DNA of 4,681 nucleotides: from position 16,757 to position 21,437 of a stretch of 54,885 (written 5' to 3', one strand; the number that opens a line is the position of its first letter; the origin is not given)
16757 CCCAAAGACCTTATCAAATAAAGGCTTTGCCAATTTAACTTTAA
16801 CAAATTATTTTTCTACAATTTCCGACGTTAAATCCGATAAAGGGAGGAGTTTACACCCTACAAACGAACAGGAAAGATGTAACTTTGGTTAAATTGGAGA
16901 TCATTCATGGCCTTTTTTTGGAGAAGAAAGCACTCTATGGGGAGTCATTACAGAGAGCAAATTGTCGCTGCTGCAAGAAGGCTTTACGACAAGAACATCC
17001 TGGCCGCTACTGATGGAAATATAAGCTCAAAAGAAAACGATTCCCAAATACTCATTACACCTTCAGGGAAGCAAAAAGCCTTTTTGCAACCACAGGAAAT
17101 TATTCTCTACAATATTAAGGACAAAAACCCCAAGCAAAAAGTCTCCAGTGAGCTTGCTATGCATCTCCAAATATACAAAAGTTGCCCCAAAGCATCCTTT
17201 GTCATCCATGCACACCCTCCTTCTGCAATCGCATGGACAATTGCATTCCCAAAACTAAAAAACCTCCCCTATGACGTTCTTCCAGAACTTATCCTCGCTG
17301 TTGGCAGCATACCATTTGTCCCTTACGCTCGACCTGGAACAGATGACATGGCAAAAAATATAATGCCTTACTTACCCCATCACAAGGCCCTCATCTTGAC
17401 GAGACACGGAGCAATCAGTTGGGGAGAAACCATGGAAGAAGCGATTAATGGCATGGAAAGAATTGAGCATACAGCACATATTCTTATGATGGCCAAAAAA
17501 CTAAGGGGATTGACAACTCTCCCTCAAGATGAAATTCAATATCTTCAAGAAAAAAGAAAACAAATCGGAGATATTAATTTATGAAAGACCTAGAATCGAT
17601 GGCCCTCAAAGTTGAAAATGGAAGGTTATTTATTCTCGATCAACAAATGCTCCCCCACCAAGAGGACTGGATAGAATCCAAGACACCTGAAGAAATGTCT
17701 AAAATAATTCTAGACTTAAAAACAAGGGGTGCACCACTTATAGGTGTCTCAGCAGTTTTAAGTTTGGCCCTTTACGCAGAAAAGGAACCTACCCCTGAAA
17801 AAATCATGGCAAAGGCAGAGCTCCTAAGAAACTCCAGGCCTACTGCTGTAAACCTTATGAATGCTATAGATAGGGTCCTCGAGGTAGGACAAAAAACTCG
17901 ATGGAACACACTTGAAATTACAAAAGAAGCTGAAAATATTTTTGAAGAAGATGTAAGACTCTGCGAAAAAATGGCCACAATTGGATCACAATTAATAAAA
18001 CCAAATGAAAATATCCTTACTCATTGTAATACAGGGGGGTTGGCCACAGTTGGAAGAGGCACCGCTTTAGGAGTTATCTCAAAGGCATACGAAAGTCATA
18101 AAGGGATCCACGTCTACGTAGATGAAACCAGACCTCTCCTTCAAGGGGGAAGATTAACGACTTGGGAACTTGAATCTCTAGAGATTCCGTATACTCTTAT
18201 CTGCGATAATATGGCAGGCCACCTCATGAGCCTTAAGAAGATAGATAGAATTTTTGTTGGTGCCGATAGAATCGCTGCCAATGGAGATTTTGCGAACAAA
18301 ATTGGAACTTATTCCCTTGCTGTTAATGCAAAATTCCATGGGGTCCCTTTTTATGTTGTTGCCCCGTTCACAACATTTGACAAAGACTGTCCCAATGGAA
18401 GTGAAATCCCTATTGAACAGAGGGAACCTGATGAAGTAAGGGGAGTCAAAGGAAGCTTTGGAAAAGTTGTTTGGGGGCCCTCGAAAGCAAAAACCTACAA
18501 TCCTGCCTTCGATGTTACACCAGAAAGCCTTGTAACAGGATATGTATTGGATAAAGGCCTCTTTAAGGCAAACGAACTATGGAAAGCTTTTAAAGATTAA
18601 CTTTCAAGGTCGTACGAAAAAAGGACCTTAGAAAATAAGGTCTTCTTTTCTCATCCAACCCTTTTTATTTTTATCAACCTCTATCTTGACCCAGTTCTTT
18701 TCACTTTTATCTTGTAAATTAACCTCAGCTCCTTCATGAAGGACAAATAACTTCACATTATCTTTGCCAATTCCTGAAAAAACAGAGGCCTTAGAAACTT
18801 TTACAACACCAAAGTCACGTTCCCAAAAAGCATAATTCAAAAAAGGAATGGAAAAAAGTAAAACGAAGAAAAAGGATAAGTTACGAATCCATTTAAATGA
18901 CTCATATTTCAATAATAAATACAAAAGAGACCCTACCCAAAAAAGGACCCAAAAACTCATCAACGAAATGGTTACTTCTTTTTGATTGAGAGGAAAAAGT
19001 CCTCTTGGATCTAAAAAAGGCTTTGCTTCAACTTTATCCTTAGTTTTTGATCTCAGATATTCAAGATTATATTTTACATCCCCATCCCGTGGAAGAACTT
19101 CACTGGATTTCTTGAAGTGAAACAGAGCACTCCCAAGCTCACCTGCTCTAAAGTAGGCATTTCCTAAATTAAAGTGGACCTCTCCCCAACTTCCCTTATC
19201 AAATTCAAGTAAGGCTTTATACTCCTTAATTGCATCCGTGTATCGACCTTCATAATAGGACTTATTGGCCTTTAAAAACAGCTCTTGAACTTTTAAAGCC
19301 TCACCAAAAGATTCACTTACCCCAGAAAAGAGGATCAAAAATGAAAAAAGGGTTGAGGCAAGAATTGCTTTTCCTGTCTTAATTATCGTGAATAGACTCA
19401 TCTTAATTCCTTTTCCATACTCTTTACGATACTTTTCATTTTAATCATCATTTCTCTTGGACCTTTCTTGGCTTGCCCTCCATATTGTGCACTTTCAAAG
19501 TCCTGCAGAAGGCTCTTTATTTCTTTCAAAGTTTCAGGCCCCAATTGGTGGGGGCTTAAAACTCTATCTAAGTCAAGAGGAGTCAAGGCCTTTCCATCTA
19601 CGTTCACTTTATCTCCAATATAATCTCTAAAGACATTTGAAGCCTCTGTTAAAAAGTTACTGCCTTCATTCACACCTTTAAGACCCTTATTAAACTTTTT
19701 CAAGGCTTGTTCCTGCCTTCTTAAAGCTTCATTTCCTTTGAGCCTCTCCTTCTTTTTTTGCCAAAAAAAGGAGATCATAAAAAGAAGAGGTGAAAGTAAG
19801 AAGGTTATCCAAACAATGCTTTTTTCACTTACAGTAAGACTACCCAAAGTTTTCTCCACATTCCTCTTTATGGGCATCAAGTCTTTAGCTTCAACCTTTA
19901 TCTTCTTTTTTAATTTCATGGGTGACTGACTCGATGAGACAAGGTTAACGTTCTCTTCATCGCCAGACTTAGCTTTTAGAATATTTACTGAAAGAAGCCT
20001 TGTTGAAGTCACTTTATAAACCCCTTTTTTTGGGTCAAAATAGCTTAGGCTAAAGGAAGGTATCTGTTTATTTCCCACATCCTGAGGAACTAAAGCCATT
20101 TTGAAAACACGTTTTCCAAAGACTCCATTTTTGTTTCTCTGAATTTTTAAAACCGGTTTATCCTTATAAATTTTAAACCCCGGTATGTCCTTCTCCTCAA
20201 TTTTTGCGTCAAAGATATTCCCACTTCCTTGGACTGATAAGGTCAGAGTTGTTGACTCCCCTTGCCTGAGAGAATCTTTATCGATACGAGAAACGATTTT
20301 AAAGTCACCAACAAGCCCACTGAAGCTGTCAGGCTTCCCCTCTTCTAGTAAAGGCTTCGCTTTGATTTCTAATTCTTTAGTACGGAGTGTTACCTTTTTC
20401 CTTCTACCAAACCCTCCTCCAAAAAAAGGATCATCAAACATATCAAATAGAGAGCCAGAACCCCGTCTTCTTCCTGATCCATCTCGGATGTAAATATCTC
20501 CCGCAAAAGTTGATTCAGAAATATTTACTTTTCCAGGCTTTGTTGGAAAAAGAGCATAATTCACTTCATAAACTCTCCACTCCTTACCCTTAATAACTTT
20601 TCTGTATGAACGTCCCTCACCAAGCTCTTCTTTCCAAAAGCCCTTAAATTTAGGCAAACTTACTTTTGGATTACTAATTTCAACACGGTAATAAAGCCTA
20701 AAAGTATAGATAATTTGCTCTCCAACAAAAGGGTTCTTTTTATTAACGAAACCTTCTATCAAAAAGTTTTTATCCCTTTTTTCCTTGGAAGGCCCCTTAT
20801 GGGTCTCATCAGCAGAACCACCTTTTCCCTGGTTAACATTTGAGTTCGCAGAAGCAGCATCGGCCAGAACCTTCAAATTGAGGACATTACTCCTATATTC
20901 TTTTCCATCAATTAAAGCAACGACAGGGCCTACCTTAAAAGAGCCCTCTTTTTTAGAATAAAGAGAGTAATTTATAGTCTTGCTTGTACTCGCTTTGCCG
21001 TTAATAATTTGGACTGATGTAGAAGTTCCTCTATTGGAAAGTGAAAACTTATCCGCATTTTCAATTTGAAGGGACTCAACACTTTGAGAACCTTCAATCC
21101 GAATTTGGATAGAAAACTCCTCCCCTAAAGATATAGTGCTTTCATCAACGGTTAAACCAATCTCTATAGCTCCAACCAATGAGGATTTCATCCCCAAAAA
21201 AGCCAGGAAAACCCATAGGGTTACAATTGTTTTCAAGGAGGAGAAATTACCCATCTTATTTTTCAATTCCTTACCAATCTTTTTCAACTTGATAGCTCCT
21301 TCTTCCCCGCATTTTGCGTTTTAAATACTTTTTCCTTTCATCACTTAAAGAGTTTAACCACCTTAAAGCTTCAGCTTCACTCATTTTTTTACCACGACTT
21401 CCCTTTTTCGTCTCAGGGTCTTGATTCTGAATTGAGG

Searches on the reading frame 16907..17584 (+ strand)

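Call 72: search_protein_families(library=pfam, proteins=[window:16907-17584:+], max_evalue=0.00001)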
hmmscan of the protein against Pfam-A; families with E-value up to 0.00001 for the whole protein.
window:16907-17584:+ (225 aa): 1 family
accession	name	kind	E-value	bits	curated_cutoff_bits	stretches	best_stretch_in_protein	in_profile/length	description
PF00596.27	Aldolase_II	-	6.5e-44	150.5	22.2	1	17-193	1-182/183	Class II Aldolase and Adducin N-terminal domain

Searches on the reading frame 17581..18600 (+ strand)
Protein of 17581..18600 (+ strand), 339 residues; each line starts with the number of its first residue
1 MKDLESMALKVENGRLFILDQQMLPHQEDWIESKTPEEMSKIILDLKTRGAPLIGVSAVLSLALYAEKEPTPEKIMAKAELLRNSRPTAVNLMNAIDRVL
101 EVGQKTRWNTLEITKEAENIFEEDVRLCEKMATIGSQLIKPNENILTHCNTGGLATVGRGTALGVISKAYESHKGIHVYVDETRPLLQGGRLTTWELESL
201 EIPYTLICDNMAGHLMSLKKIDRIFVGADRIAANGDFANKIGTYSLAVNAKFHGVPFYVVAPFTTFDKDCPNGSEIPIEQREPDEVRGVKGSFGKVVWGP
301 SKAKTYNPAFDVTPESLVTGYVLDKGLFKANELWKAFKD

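Call 72: search_protein_families(library=pfam, proteins=[window:17581-18600:+], max_evalue=0.00001)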
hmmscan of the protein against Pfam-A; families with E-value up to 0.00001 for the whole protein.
window:17581-18600:+ (339 aa): 1 family
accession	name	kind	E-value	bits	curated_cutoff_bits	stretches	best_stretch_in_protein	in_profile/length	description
PF01008.23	IF-2B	-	1.9e-76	257.4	22.4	1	47-329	1-279/280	Initiation factor 2 subunit family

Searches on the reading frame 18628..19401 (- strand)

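Call 72: search_protein_families(library=pfam, proteins=[window:18628-19401:-], max_evalue=0.00001)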
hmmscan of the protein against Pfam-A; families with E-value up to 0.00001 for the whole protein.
window:18628-19401:- (257 aa): 3 families
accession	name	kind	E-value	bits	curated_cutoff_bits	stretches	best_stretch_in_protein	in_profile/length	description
PF07719.23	TPR_2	-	4.2e-10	39.4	27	0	74-105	2-33/34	Tetratricopeptide repeat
PF00515.34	TPR_1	-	3.9e-07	30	27.8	0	74-104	2-32/34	Tetratricopeptide repeat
PF13414.12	TPR_11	-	7e-06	26.1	26.8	0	49-87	5-42/42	TPR repeat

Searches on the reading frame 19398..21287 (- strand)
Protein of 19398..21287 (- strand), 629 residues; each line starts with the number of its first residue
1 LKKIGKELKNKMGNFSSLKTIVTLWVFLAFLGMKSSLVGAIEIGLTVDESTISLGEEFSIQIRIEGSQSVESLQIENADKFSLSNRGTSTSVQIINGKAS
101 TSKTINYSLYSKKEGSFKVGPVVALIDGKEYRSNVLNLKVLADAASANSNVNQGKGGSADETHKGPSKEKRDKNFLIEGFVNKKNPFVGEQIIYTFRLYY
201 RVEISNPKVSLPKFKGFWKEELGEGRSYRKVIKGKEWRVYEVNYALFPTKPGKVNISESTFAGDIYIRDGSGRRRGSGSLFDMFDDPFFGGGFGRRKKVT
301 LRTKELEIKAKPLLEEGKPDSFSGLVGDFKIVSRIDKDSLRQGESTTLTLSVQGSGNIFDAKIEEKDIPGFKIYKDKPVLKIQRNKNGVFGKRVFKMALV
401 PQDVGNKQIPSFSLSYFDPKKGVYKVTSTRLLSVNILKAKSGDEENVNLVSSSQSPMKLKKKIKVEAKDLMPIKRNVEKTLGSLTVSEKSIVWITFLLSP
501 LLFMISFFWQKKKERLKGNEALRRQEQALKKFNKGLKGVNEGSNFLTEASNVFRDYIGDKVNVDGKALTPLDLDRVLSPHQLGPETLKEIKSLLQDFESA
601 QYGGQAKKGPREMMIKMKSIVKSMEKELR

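Call 72: search_protein_families(library=pfam, proteins=[window:19398-21287:-], max_evalue=0.00001)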
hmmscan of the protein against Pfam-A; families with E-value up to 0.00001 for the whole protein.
window:19398-21287:- (629 aa): 1 family
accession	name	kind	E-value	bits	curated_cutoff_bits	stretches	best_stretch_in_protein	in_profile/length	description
PF13584.12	BatD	-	2.1e-34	118.5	24.1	2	46-140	2-92/92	BatD DUF11 like domain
